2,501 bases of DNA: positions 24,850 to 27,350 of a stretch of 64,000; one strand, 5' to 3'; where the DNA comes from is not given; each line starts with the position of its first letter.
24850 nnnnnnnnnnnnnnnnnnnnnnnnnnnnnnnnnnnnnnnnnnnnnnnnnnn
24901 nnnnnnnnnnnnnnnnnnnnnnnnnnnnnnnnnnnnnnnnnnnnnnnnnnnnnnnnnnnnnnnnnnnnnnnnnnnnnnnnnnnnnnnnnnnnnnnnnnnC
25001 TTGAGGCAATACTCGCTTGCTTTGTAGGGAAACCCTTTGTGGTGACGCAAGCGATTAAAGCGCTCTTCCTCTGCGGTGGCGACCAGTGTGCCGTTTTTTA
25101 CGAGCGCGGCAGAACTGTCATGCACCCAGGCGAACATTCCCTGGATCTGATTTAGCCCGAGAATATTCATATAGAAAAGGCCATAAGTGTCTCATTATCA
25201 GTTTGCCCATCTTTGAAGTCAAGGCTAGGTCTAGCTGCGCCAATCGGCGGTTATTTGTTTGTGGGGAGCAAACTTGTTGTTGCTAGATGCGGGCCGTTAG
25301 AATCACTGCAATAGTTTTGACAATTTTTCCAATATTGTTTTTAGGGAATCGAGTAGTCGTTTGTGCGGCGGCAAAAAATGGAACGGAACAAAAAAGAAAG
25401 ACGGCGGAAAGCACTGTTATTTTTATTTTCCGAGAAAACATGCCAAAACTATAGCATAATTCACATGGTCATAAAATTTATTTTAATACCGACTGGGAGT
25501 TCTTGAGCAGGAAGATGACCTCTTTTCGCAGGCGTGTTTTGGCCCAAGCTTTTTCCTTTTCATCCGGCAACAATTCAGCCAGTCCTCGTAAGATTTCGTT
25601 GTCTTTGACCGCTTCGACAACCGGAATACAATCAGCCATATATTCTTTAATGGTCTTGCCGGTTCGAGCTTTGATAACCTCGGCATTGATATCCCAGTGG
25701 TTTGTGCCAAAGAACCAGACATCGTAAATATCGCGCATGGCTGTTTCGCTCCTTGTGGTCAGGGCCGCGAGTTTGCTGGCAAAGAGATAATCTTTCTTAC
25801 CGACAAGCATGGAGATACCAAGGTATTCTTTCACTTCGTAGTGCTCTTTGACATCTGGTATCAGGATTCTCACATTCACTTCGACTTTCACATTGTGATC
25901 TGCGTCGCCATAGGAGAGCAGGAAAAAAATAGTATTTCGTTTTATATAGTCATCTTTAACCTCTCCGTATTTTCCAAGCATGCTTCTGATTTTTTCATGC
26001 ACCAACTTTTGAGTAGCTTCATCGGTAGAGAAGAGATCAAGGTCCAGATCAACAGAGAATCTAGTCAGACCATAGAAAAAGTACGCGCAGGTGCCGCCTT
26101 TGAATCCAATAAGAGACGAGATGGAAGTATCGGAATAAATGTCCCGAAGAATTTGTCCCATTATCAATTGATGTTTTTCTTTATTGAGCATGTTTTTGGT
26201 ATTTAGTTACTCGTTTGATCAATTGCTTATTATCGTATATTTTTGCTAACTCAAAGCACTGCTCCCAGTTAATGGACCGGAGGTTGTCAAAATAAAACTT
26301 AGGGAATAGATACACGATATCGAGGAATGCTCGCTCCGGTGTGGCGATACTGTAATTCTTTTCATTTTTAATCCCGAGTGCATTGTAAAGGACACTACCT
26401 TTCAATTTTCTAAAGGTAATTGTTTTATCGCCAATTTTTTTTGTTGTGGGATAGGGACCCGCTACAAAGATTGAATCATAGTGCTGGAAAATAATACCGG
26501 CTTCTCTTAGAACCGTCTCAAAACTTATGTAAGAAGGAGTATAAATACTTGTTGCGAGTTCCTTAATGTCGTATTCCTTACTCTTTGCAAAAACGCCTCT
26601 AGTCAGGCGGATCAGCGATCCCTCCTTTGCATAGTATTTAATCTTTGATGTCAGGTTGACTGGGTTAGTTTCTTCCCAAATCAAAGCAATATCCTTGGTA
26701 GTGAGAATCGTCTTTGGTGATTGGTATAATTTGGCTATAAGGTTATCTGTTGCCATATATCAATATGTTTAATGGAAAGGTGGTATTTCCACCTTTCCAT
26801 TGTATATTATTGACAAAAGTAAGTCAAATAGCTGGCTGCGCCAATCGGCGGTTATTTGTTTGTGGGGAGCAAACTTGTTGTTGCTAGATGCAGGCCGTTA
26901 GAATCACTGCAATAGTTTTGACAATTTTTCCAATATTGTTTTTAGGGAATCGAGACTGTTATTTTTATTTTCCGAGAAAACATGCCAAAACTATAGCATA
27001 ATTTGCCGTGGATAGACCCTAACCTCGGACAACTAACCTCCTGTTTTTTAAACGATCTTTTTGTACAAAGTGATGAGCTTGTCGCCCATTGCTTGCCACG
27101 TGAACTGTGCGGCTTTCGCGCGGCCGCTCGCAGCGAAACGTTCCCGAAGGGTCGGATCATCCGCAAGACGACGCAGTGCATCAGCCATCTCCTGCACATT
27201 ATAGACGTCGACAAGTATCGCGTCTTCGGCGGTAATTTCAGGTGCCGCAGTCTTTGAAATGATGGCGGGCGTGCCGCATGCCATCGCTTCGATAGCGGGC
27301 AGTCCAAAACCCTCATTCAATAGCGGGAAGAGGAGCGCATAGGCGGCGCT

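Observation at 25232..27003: AbiE toxin-antitoxin cassette inserted into the glycan locus, bounded by a 175-bp duplication of host intergenic DNA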

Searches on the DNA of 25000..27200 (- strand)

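Call 18: search_rna_families(source=window, start=25000, end=27200, threshold=evalue, max_evalue=1)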
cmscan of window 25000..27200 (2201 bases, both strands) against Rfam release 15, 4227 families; matches with E-value up to 1: 5.
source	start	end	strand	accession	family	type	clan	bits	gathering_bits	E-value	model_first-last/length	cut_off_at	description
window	26743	26818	-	RF01579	RUF2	Gene; sRNA;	-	25.3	90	0.64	1-154/154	no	Plasmodium RNA of unknown function RUF2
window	26773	26921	+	RF02527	SSRC38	Gene; sRNA;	-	23.5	80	0.24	1-166/166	no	Streptococcus sRNA SSRC38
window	26903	27002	-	RF04027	mir-1422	Gene; miRNA;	-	22.2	60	0.82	1-84/84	no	mir-1422 microRNA precursor family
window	26735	26837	+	RF01238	snR70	Gene; snRNA; snoRNA; CD-box;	CL00059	21.8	55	0.13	1-165/165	no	Small nucleolar RNA snR70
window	26760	26813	+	RF04161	mir-3688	Gene; miRNA;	-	20.7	84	0.6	1-88/88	no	mir-3688 microRNA precursor family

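Call 83: search_dna_similar(query=window:25462-26828:-, collection=plasmids, mode=distant, max_rows=8)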
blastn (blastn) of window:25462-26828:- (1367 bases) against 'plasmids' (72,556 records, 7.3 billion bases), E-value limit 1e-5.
No match.

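Call 84: search_dna_similar(query=window:25462-26828:-, collection=phages, mode=distant, max_rows=8)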
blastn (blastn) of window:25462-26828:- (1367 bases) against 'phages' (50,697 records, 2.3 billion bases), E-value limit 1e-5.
No match.

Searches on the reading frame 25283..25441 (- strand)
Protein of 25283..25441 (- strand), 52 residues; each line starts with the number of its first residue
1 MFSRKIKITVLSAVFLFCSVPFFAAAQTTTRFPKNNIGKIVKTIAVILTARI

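Call 92: search_protein_representatives(protein=window:25283-25441:-)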
Query: 52 residues. Proteins with E-value up to 0.001 (for the whole library): 3; up to 1e-10: 1; up to 1e-30: 0. The best 3 are listed.
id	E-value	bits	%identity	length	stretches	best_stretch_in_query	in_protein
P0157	1.1e-24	99.4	100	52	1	1-52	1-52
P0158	1.8e-09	52.6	30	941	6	5-40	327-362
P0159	1.2e-04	37.8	45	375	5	23-51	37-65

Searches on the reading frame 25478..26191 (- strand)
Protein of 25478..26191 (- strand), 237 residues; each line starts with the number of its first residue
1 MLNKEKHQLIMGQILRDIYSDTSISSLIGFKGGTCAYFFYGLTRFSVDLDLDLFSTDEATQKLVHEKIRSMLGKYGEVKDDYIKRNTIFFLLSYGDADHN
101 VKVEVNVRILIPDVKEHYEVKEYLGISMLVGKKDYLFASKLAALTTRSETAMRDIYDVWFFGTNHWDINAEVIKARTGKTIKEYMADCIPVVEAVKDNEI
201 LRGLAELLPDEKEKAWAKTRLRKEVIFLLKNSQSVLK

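Call 4: search_protein_families(library=pfam, proteins=[window:25478-26191:-], max_evalue=0.01)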
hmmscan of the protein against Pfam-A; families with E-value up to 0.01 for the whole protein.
window:25478-26191:- (237 aa): 1 family
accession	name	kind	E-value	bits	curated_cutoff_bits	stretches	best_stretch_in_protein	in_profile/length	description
PF08843.17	AbiEii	-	6.7e-17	62.7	22.5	1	21-192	8-192/238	Nucleotidyl transferase AbiEii toxin, Type IV TA system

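Call 10: search_protein_families(library=padloc, proteins=[window:25478-26191:-], max_evalue=1)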
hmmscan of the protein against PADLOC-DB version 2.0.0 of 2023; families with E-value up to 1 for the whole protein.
window:25478-26191:- (237 aa): 23 families
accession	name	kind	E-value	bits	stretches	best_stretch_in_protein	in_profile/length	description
PDLC02324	AbiEii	-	1.4e-66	222.5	1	3-232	2-224/231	AbiEii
PDLC02307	AbiEii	-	4.6e-19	67.1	1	4-187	5-166/219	AbiEii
PDLC02323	AbiEii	-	5.5e-15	53.6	1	13-177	27-199/248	AbiEii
PDLC02330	AbiEii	-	2.7e-14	51.5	1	5-170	5-167/219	AbiEii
PDLC02293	AbiEii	-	8.2e-14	49.8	1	26-180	40-209/270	AbiEii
PDLC02305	AbiEii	-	4.4e-12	43.9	1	11-162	28-191/306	AbiEii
PDLC02328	AbiEii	-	1.7e-11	42.5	1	28-165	16-145/203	AbiEii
PDLC02294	AbiEii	-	2.7e-11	41.8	1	8-187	25-206/260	AbiEii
PDLC02304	AbiEii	-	4.6e-11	41.2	1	10-175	26-200/260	AbiEii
PDLC02321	AbiEii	-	3.4e-10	38.1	2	7-75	24-91/296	AbiEii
PDLC02313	AbiEii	-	4.9e-10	37.3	2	12-76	29-92/254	AbiEii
PDLC02296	AbiEii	-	7.6e-10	36.4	2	114-178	149-214/282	AbiEii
PDLC02290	AbiEii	-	9.6e-09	33.1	1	25-164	22-162/290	AbiEii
PDLC02317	AbiEii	-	8.4e-08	29.6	2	9-66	25-83/396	AbiEii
PDLC02298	AbiEii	-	5.7e-06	23.9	1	3-180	4-178/220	AbiEii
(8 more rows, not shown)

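Call 11: search_protein_families(library=ncbifam, proteins=[window:25478-26191:-], max_evalue=1)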
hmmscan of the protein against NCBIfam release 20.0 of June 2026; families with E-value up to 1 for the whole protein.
window:25478-26191:- (237 aa): 0 families

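Call 13: find_encoding_contigs(protein=window:25478-26191:-, flank=6000, max_places=10)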
Protein window:25478-26191:- (237 aa): 8 contigs read that carry it; 8 places shown.
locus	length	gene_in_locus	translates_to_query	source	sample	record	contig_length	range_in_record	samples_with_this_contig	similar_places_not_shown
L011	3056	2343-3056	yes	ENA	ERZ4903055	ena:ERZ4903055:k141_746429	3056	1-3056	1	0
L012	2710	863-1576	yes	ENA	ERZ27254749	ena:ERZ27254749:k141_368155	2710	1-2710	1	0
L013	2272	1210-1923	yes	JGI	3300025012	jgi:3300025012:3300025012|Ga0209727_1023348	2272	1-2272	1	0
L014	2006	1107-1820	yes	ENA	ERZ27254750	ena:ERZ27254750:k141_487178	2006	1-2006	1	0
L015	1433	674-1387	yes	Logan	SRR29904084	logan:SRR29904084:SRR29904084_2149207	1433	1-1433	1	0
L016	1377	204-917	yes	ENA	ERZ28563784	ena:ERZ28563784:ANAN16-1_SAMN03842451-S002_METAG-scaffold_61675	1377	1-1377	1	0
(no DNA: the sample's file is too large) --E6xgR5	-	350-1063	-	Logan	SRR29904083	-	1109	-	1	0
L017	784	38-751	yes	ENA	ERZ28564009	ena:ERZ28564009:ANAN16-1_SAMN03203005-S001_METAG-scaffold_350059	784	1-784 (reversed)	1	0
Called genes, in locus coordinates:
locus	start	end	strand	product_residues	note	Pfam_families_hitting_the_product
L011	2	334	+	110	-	?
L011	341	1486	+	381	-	PF13439:Glyco_transf_4, PF20706:GT4-conflict, PF00534:Glycos_transf_1, PF13692:Glyco_trans_1_4, PF13524:Glyco_trans_1_2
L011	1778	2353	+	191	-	-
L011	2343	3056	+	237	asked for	PF08843:AbiEii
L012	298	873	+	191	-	-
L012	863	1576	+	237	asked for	PF08843:AbiEii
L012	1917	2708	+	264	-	?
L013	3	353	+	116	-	?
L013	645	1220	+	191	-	-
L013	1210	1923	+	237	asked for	PF08843:AbiEii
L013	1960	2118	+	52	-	-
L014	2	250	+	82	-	?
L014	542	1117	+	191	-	-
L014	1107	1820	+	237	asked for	PF08843:AbiEii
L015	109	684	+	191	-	-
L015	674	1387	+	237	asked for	PF08843:AbiEii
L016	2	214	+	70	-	?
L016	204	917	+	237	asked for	PF08843:AbiEii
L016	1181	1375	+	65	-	?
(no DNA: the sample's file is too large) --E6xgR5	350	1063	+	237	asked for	PF08843:AbiEii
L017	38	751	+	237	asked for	PF08843:AbiEii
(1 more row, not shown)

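Call 60: search_solved_structures(query=window:25478-26191:-, max_evalue=1, show_alignments=1)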
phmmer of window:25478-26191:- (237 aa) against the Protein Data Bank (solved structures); distinct sequences matched with E-value up to 1: 4.
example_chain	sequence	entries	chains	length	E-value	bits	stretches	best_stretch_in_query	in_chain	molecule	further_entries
4o8s_A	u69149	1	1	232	2.9e-06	30.2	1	9-168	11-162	Putative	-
4ok0_A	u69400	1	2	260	4.2e-06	29.7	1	9-168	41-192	Putative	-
8szz_0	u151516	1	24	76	0.46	13.2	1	178-234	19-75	O32-ZL4 Component A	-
3n3e_A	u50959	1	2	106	0.53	13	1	44-82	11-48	Alpha A crystallin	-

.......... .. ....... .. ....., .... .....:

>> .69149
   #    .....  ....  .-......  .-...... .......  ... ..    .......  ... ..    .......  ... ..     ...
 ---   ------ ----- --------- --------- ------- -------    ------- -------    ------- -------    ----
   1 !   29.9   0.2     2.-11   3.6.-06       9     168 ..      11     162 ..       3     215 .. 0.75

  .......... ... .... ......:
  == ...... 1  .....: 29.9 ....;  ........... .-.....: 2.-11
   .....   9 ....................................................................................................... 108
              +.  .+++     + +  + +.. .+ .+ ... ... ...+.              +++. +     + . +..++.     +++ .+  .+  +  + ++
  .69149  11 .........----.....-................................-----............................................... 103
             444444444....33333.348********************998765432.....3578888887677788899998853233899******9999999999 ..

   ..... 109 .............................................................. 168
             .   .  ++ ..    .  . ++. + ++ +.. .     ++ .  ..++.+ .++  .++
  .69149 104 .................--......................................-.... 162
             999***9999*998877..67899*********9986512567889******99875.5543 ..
